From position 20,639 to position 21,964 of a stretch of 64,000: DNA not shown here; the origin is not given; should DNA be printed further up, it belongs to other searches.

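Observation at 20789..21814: MOBH relaxase fossil that lost both metal-binding motifs but keeps an open 341-codon frame and an N-terminal anchor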

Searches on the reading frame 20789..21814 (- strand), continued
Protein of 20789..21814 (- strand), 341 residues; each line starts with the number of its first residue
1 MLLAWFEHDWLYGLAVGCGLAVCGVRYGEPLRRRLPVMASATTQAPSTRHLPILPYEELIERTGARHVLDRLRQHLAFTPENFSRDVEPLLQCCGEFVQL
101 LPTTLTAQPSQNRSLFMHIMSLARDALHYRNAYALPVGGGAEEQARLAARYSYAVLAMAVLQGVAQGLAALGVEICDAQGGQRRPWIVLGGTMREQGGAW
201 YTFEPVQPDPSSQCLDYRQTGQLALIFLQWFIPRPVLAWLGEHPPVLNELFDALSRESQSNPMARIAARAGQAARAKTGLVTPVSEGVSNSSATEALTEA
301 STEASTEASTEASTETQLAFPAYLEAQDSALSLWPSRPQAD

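Call 44: find_homologous_proteins(query=A2, max_evalue=1e-15)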
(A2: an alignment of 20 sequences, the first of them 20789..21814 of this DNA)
Query A2 (20 sequences) (341 aa, profile of the alignment): 107 proteins with E <= 1e-15 among 8000 candidates.
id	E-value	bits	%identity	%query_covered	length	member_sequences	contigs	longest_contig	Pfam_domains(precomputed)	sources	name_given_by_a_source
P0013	2.8e-179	615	31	67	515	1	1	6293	PF07514.18,PF07515.18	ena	-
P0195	4.9e-154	532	30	79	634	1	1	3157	PF07514.18,PF07515.18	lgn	-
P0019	4.3e-145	503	25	68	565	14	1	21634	PF07514.18,PF07515.18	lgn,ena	-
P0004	5.4e-138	479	30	64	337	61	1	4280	PF07514.18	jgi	-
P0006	1.3e-133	465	28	62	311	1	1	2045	PF07514.18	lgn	-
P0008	1.5e-130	455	33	60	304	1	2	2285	PF07514.18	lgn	-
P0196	7.4e-127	443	45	68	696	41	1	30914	PF07514.18,PF07515.18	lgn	-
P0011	1.4e-122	428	29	81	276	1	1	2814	PF07514.18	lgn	-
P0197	3.9e-122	427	41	73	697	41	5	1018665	PF07514.18,PF07515.18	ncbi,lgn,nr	ncbi:relaxase [Achromobacter marplatensis]|nr:MobH family relaxase [Achromobacter marplatensis] OWT6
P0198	1.3e-121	425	43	71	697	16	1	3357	PF07514.18,PF07515.18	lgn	-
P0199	5.9e-121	423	44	69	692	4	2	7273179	PF07514.18,PF07515.18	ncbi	ncbi:MobH family relaxase [Achromobacter aegrifaciens]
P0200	2.9e-118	414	42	71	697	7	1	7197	PF07514.18,PF07515.18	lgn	-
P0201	4.9e-118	414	43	71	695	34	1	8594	PF07514.18,PF07515.18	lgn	-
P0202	3.7e-116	407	47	65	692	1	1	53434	PF07514.18,PF07515.18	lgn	-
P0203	4.8e-116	407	42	69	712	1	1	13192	PF07514.18,PF07515.18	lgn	-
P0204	2.7e-115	404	43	82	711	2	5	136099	PF07514.18,PF07515.18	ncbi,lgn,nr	ncbi:MAG: relaxase [Pandoraea sp.]|nr:MAG: relaxase [Pandoraea sp.] TAM17744.1 MAG: relaxase [Pandor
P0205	1.8e-114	402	47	71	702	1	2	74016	PF07514.18,PF07515.18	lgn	-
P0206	2.3e-109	385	42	68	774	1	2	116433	PF07514.18,PF07515.18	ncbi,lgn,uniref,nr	ncbi:MobH family relaxase [Paraburkholderia tropica]|uniref:MobH family relaxase n=1 Tax=Paraburkhol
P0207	4.8e-107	377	34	74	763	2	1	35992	PF07514.18,PF07515.18,PF09397.17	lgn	-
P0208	6.5e-107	377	40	66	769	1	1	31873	PF07514.18,PF07515.18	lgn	-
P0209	7.2e-107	377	41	71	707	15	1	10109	PF07514.18,PF07515.18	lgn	-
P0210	7.7e-106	373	30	68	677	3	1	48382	PF07514.18,PF07515.18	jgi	jgi:integrating conjugative element relaxase (TIGR03760 family)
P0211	2.9e-105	371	42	70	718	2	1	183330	PF07514.18,PF07515.18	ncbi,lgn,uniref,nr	ncbi:MobH family relaxase [Burkholderia multivorans]|uniref:MobH family relaxase n=1 Tax=Burkholderi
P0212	2.0e-104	369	38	75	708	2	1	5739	PF07514.18,PF07515.18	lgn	-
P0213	3.5e-104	368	37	80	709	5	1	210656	PF07514.18,PF07515.18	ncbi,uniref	ncbi:MobH family relaxase [Paraburkholderia azotifigens]|uniref:MobH family relaxase n=1 Tax=Parabur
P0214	4.8e-104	367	38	73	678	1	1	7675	PF07514.18,PF07515.18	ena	-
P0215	7.0e-104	367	39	74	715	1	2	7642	PF07514.18,PF07515.18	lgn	-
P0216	7.4e-104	367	41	67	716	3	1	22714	PF07514.18,PF07515.18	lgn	-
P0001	3.3e-103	365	89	100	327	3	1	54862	PF07514.18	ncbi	-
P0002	3.8e-103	364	85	100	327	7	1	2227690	PF07514.18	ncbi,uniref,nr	ncbi:TraI domain-containing protein [Mycoavidus sp. SF9855]|uniref:TraI domain-containing protein n=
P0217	6.5e-103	364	41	72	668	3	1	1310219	PF07514.18,PF07515.18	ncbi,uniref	ncbi:MobH family relaxase [Paraburkholderia sp. MM5477-R1]|uniref:MobH family relaxase n=1 Tax=Parab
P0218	1.1e-102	363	40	69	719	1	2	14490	PF07514.18,PF07515.18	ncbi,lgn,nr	ncbi:TPA: MobH family relaxase [Burkholderia multivorans]|nr:TraI domain-containing protein [Burkhol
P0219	1.3e-102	363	40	70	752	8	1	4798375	PF07514.18,PF07515.18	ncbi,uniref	ncbi:MobH family relaxase [Paraburkholderia sp. BL9I2N2]|uniref:MobH family relaxase n=1 Tax=Parabur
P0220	1.6e-102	362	32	76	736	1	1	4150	PF07514.18,PF07515.18,PF09397.17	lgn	-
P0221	2.2e-102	362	40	70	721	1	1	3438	PF07514.18,PF07515.18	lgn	-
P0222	3.2e-102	361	34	69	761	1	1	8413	PF07514.18,PF07515.18,PF09397.17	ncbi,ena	-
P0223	3.4e-102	361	38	70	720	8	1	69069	PF07514.18,PF07515.18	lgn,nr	nr:MobH family relaxase [Burkholderia gladioli]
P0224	3.7e-102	361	38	75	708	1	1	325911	PF07514.18,PF07515.18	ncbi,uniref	ncbi:MobH family relaxase [Paraburkholderia sp. RL17-383-BIF-A]|uniref:MobH family relaxase n=1 Tax=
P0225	5.8e-102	361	43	67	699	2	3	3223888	PF07514.18,PF07515.18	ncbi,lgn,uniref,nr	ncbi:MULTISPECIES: MobH family relaxase [Paraburkholderia]|uniref:MobH family relaxase n=1 Tax=Parab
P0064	7.7e-102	360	27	74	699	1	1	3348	PF07514.18,PF07515.18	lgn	-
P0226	2.6e-101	358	40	69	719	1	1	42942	PF07514.18,PF07515.18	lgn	-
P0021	3.1e-101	358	36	72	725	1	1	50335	PF07514.18,PF07515.18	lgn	-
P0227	3.4e-101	358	41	67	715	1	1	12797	PF07514.18,PF07515.18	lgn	-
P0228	3.7e-101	358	38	80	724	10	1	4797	PF07514.18,PF07515.18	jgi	jgi:integrating conjugative element relaxase (TIGR03760 family)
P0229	4.4e-101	358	31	73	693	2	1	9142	PF07514.18,PF07515.18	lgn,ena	-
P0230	4.7e-101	358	39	72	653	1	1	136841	PF07514.18,PF07515.18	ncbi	ncbi:MobH family relaxase [Paraburkholderia sp. SIMBA_049]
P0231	6.7e-101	357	39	74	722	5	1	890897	PF07514.18,PF07515.18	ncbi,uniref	ncbi:MobH family relaxase [Paraburkholderia diazotrophica]|uniref:MobH family relaxase n=1 Tax=Parab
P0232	9.9e-101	356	40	70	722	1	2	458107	PF07514.18,PF07515.18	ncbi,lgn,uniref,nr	ncbi:MobH family relaxase [Burkholderia sp. USMB20]|uniref:MobH family relaxase n=1 Tax=Burkholderia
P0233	1.1e-100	356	40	70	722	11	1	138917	PF07514.18,PF07515.18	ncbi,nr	ncbi:TPA: TraI domain-containing protein [Burkholderia vietnamiensis]|nr:TraI domain-containing prot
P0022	1.4e-100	356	33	73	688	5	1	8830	PF07514.18,PF07515.18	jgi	-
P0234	2.0e-100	355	41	70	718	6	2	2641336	PF07514.18,PF07515.18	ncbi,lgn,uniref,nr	ncbi:TraI domain-containing protein [Paraburkholderia sprentiae WSM5005]|uniref:TraI domain-containi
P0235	2.0e-100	355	39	70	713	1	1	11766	PF07514.18,PF07515.18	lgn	-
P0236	3.9e-100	354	40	69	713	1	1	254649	PF07514.18,PF07515.18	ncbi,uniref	ncbi:MobH family relaxase [Paraburkholderia sp.]|uniref:MobH family relaxase n=1 Tax=Paraburkholderi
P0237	4.1e-100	354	40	70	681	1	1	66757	PF07514.18,PF07515.18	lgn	-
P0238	1.4e-99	353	40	66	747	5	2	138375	PF07514.18,PF07515.18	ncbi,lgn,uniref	ncbi:MobH family relaxase (plasmid) [Robbsia andropogonis]|uniref:MobH family relaxase n=1 Tax=Robbs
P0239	1.7e-99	352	39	70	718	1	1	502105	PF07514.18,PF07515.18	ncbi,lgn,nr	ncbi:TraI domain-containing protein [Burkholderia pseudomallei]|nr:TraI domain-containing protein [B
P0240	2.0e-99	352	40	66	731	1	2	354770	PF07514.18,PF07515.18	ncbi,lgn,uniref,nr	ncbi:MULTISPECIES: MobH family relaxase [Burkholderia cepacia complex]|uniref:MobH family relaxase n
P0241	7.0e-99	350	40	70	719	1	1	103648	PF07514.18,PF07515.18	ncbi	-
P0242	9.3e-99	350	41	68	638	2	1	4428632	PF07514.18,PF07515.18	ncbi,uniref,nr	ncbi:MobH family relaxase [Paraburkholderia sp. HD33-4]|uniref:MobH family relaxase n=1 Tax=Paraburk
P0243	2.4e-98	349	39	70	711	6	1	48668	PF07514.18,PF07515.18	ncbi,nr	ncbi:TPA: TraI domain-containing protein [Burkholderia vietnamiensis]|nr:TraI domain-containing prot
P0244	2.4e-98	349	38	70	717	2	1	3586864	PF07514.18,PF07515.18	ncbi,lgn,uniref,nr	ncbi:MobH family relaxase [Burkholderia ambifaria]|uniref:MobH family relaxase n=1 Tax=Burkholderia 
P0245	7.3e-98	347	40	67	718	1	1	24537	PF07514.18,PF07515.18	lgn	-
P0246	8.0e-98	347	39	70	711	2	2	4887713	PF07514.18,PF07515.18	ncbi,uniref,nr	ncbi:TraI domain-containing protein [Paraburkholderia sp. USG1]|uniref:MobH family relaxase n=1 Tax=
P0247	1.0e-97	347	40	70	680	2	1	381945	PF07514.18,PF07515.18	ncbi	-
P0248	1.2e-97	346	40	67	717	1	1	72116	PF07514.18,PF07515.18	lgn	-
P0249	1.3e-97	346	40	74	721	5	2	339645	PF07514.18,PF07515.18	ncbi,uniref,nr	ncbi:MobH family relaxase [Paraburkholderia rhynchosiae]|uniref:Relaxase n=1 Tax=Paraburkholderia rh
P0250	1.7e-97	346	38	66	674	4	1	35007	PF07514.18,PF07515.18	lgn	-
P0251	3.7e-97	345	41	67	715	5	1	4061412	PF07514.18,PF07515.18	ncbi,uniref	ncbi:MobH family relaxase [Burkholderia pseudomallei]|uniref:MobH family relaxase n=1 Tax=Burkholder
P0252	4.2e-97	344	38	77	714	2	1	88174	PF07514.18,PF07515.18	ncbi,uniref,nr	ncbi:MAG: hypothetical protein PCALPYG08_5806 [uncultured Paraburkholderia sp.]|uniref:MobH family r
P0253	6.5e-97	344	42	66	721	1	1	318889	PF07514.18,PF07515.18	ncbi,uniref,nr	ncbi:MobH family relaxase [Burkholderia sp. SCN-KJ]|uniref:MobH family relaxase n=1 Tax=Burkholderia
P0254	4.2e-96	341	38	75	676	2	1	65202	PF07514.18,PF07515.18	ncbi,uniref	ncbi:MobH family relaxase [Paraburkholderia sediminicola]|uniref:MobH family relaxase n=1 Tax=Parabu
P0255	2.6e-95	339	38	70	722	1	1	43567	PF07514.18,PF07515.18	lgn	-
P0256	2.9e-94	335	32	67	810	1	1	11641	PF07514.18,PF07515.18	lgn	-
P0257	2.9e-94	335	38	67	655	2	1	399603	PF07514.18,PF07515.18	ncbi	-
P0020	4.1e-94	335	40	74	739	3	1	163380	PF07514.18,PF07515.18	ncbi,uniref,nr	ncbi:relaxase [Trinickia symbiotica]|uniref:Relaxase n=1 Tax=Trinickia symbiotica TaxID=863227 RepID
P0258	4.6e-94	334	40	61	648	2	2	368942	PF07514.18,PF07515.18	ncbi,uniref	ncbi:MobH family relaxase [Burkholderia cenocepacia]|uniref:MobH family relaxase n=1 Tax=Burkholderi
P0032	5.1e-94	334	32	71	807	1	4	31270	PF07514.18,PF07515.18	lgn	-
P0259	7.1e-94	334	38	62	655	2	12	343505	PF07514.18,PF07515.18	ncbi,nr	ncbi:hypothetical protein FEP90_03675 [Burkholderia multivorans]|nr:hypothetical protein [Burkholder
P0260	7.5e-94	334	38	61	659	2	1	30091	PF07514.18,PF07515.18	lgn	-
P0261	1.1e-93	333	34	67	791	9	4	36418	PF07514.18,PF07515.18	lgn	-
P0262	2.4e-93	332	29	53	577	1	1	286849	PF07514.18,PF07515.18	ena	-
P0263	3.5e-92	328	42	59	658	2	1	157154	PF07514.18,PF07515.18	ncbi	-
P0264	4.4e-92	328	41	73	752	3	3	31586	PF07514.18,PF07515.18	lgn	-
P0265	4.6e-92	328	34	76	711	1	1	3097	PF07514.18,PF07515.18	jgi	jgi:hypothetical protein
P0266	1.7e-91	326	38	61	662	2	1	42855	PF07514.18,PF07515.18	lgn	-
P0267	3.2e-91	325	38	62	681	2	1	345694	PF07514.18,PF07515.18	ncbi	-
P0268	9.9e-90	320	39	61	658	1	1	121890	PF07514.18,PF07515.18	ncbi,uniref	ncbi:MobH family relaxase [Paraburkholderia sp. EG304]|uniref:MobH family relaxase n=1 Tax=Paraburkh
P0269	3.0e-89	319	39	62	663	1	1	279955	PF07514.18,PF07515.18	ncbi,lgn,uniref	ncbi:MobH family relaxase [Paraburkholderia silvatlantica]|uniref:MobH family relaxase n=1 Tax=Parab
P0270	8.8e-89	317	39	58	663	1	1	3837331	PF07514.18,PF07515.18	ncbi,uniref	ncbi:integrating conjugative element relaxase (TIGR03760 family) [Paraburkholderia sp. JPY465]|unire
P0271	1.9e-88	316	30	67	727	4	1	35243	PF07514.18,PF07515.18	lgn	-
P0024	1.8e-87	313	33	71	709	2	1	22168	PF07514.18,PF07515.18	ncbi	-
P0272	2.2e-87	312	37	62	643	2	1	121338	PF07514.18,PF07515.18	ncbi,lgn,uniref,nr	ncbi:MobH family relaxase [Paraburkholderia susongensis]|uniref:Integrating conjugative element rela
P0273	1.2e-86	310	34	70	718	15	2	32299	PF07514.18,PF07515.18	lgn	-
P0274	2.1e-85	306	29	64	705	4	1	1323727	PF07514.18,PF07515.18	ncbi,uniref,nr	ncbi:hypothetical protein B9Z51_06770 [Limnohabitans sp. T6-5]|uniref:MobH family relaxase n=1 Tax=L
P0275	2.9e-85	305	41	38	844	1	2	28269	PF07514.18,PF07515.18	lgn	-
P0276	4.3e-85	305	30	65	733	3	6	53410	PF07514.18,PF07515.18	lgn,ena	-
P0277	8.6e-85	304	28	72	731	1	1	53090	PF07514.18,PF07515.18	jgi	-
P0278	1.4e-84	303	31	74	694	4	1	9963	PF07514.18,PF07515.18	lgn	-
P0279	3.3e-84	302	30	66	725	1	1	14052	PF07514.18,PF07515.18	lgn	-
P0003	3.5e-83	299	47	47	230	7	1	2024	PF07514.18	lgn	-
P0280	1.0e-79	287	23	55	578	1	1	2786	PF07514.18,PF07515.18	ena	-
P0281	9.9e-78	281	31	68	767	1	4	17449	PF07514.18,PF07515.18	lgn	-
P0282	3.3e-75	272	24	52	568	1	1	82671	PF07514.18,PF07515.18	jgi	-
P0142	1.4e-65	241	29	61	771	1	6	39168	PF07514.18,PF07515.18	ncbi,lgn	-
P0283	2.5e-65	240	42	48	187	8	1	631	PF07514.18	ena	-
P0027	1.0e-60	225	30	78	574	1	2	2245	PF07514.18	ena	-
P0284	5.4e-52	196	21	38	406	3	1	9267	PF07514.18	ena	-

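Call 50: find_encoding_contigs(protein=P0205, flank=10000, max_places=1)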
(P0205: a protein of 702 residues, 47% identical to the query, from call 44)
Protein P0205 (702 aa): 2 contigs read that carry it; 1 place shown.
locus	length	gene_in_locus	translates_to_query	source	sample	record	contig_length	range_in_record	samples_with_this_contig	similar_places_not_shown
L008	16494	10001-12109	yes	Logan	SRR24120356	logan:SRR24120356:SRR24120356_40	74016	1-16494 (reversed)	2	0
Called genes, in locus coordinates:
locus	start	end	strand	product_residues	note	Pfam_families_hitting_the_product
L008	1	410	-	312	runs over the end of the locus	PF03524:CagX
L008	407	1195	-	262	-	PF04335:VirB8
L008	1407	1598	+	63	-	-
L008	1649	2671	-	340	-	PF04610:TrbL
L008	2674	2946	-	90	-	-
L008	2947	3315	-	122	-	-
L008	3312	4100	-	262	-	-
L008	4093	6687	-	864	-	PF27097:VirB4_TrbE_N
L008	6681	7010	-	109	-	PF05101:VirB3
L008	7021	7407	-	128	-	-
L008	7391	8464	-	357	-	PF00437:T2SSE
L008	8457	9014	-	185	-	PF01464:SLT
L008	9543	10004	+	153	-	-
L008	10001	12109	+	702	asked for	PF07514:TraI_2, PF07515:TraI_2_C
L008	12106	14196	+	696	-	PF10412:TrwB_AAD_bind (faint), PF12696:TraG-D_C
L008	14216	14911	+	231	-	PF14348:DtrJ-like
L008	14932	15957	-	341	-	PF02899:Phage_int_SAM_1, PF00589:Phage_integrase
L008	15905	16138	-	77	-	-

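Call 51: find_encoding_contigs(protein=P0202, flank=10000, max_places=1)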
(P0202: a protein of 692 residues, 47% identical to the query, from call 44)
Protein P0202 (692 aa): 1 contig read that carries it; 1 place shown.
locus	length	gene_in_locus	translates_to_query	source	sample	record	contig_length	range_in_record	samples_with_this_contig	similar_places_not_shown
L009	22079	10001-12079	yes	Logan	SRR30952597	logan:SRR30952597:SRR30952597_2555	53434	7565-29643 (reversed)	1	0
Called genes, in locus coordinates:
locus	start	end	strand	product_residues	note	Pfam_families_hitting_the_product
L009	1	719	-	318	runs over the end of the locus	PF03524:CagX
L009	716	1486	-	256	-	PF04335:VirB8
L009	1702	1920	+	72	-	-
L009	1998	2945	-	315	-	PF04610:TrbL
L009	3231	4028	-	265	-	-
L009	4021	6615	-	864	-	PF27097:VirB4_TrbE_N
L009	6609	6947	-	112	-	PF05101:VirB3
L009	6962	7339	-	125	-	-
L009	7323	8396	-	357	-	PF00437:T2SSE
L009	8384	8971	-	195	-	PF01464:SLT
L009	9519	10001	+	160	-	-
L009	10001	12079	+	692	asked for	PF07514:TraI_2, PF07515:TraI_2_C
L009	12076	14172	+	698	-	PF10412:TrwB_AAD_bind (faint), PF12696:TraG-D_C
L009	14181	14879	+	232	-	PF14348:DtrJ-like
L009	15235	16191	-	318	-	PF02626:CT_A_B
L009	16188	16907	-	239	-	PF02682:CT_C_D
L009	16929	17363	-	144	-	PF00903:Glyoxalase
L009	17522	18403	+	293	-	PF00126:HTH_1, PF03466:LysR_substrate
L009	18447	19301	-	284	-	PF00126:HTH_1, PF03466:LysR_substrate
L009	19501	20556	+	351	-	PF13531:SBP_bac_11, PF01547:SBP_bac_1, PF13416:SBP_bac_8, PF13343:SBP_bac_6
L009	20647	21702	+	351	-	PF00005:ABC_tran, PF13304:AAA_21 (weak), PF08402:TOBE_2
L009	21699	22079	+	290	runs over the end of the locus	PF00528:BPD_transp_1 (weak)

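Call 54: predict_structure(alignment_id=A3)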
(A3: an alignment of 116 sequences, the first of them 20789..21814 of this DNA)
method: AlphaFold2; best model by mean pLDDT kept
length: 341 residues; sequences in the alignment: 116
mean_pLDDT: 80.5   pTM: 0.74
mean pLDDT of the five models: 80.5, 79.4, 78.7, 78.6, 78.4
residues with pLDDT >= 90: 205; 70-90: 23; 50-70: 57; < 50: 56
segments of 3 or more residues with pLDDT < 50: 1-3, 30-33, 285-294, 303-321, 323-325, 327-341
pLDDT, mean of each block of 10 residues (from residue 1): 53 65 54 53 85 97 96 97 98 97 73 90 97 96 98 98 95 95 95 96 90 77 96 98 98 94 96 85 49 50 47 43 48 43 35
secondary structure, 60 per line:
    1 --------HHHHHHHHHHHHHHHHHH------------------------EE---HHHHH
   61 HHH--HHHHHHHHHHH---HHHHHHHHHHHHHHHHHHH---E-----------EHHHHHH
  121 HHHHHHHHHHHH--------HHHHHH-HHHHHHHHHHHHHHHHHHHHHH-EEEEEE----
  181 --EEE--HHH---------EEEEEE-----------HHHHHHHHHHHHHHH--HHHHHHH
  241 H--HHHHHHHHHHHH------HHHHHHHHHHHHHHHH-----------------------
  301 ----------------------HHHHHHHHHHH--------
elements in order: H9-26 H56-63 H66-76 H80-98 H115-132 H141-146 H148-169 E171-176 E183-185 E200-205 H217-231 H234-241 H244-255 H262-277 H323-333

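Call 57: fold_search(model_id=the predicted structure, library=pdb)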
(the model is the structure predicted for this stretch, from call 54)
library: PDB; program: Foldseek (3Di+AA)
matches with E <= 10: 194; with E <= 0.001: 1
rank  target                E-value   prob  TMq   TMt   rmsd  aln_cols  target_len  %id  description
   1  3kq5                  9.9e-08  1.00  0.48  0.46   3.8       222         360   17  Crystal structure of an uncharacterized protein from Coxiella burnetii (released 2009-12-08)
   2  8es4_A                7.7e-01  0.04  0.09  0.07  20.7       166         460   13  Focused reconstruction of HRP29 tail (released 2023-10-18)
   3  5y2o_B                8.1e-01  0.04  0.14  0.15  19.0       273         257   11  Structure of PPARgamma ligand binding domain-pioglitazone complex (released 2017-12-20)
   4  6z8g_B                8.5e-01  0.06  0.09  0.09  25.0       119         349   15  Crystal structure of VSG13 soaked in 0.5 M used to phase VSG13 to solve the structure. (released 2021-03-17)
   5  7jh5_A                1.0e+00  0.05  0.12  0.14  19.1       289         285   14  Co-LOCKR: de novo designed protein switch (released 2020-09-02)
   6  3s9s_A                1.1e+00  0.04  0.13  0.15  18.9       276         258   11  Ligand binding domain of PPARgamma complexed with a benzimidazole partial agonist (released 2012-06-06)
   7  6tun_A                1.1e+00  0.04  0.10  0.15  14.9       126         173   13  Helicase domain complex (released 2020-11-11)
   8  8wfe_B                1.2e+00  0.05  0.14  0.17  18.5       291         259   11  The Crystal Structure of PPARg from Biortus. (released 2023-11-22)
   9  1i7i_B                1.2e+00  0.03  0.12  0.14  18.9       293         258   11  CRYSTAL STRUCTURE OF THE LIGAND BINDING DOMAIN OF HUMAN PPAR-GAMMA IN COMPLEX WITH THE AGONIST AZ 242 (released 2002-03-09)
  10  6z0c_D                1.5e+00  0.03  0.10  0.16  19.5       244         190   13  Structure of in silico modelled artificial Maquette-3 protein (released 2021-03-17)
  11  9hx2_B                1.6e+00  0.04  0.13  0.16  22.3       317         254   11  X-ray crystal structure of PPAR gamma Ligand Binding Domain in complex with CZ58 (released 2025-05-14)
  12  8wgc_A                1.7e+00  0.03  0.13  0.08  17.9       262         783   11  heterodimer of mGlu2 and mGlu4 bound with mGlu2 agonist LY379268 (released 2024-11-27)
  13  3ptw                  1.8e+00  0.06  0.16  0.16  15.3       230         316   13  CRYSTAL STRUCTURE OF malonyl CoA-acyl carrier protein transacylase from Clostridium perfringens Atcc 13124 (released 2010-12-15)
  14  7d76_R                1.8e+00  0.04  0.16  0.19  16.0       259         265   13  Cryo-EM structure of the beclomethasone-bound adhesion receptor GPR97-Go complex (released 2021-02-03)
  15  6ktn_A                1.8e+00  0.03  0.13  0.15  18.2       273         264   12  Human PPARgamma ligand-binding domain R288A mutant in complex with imatinib (released 2020-02-05)
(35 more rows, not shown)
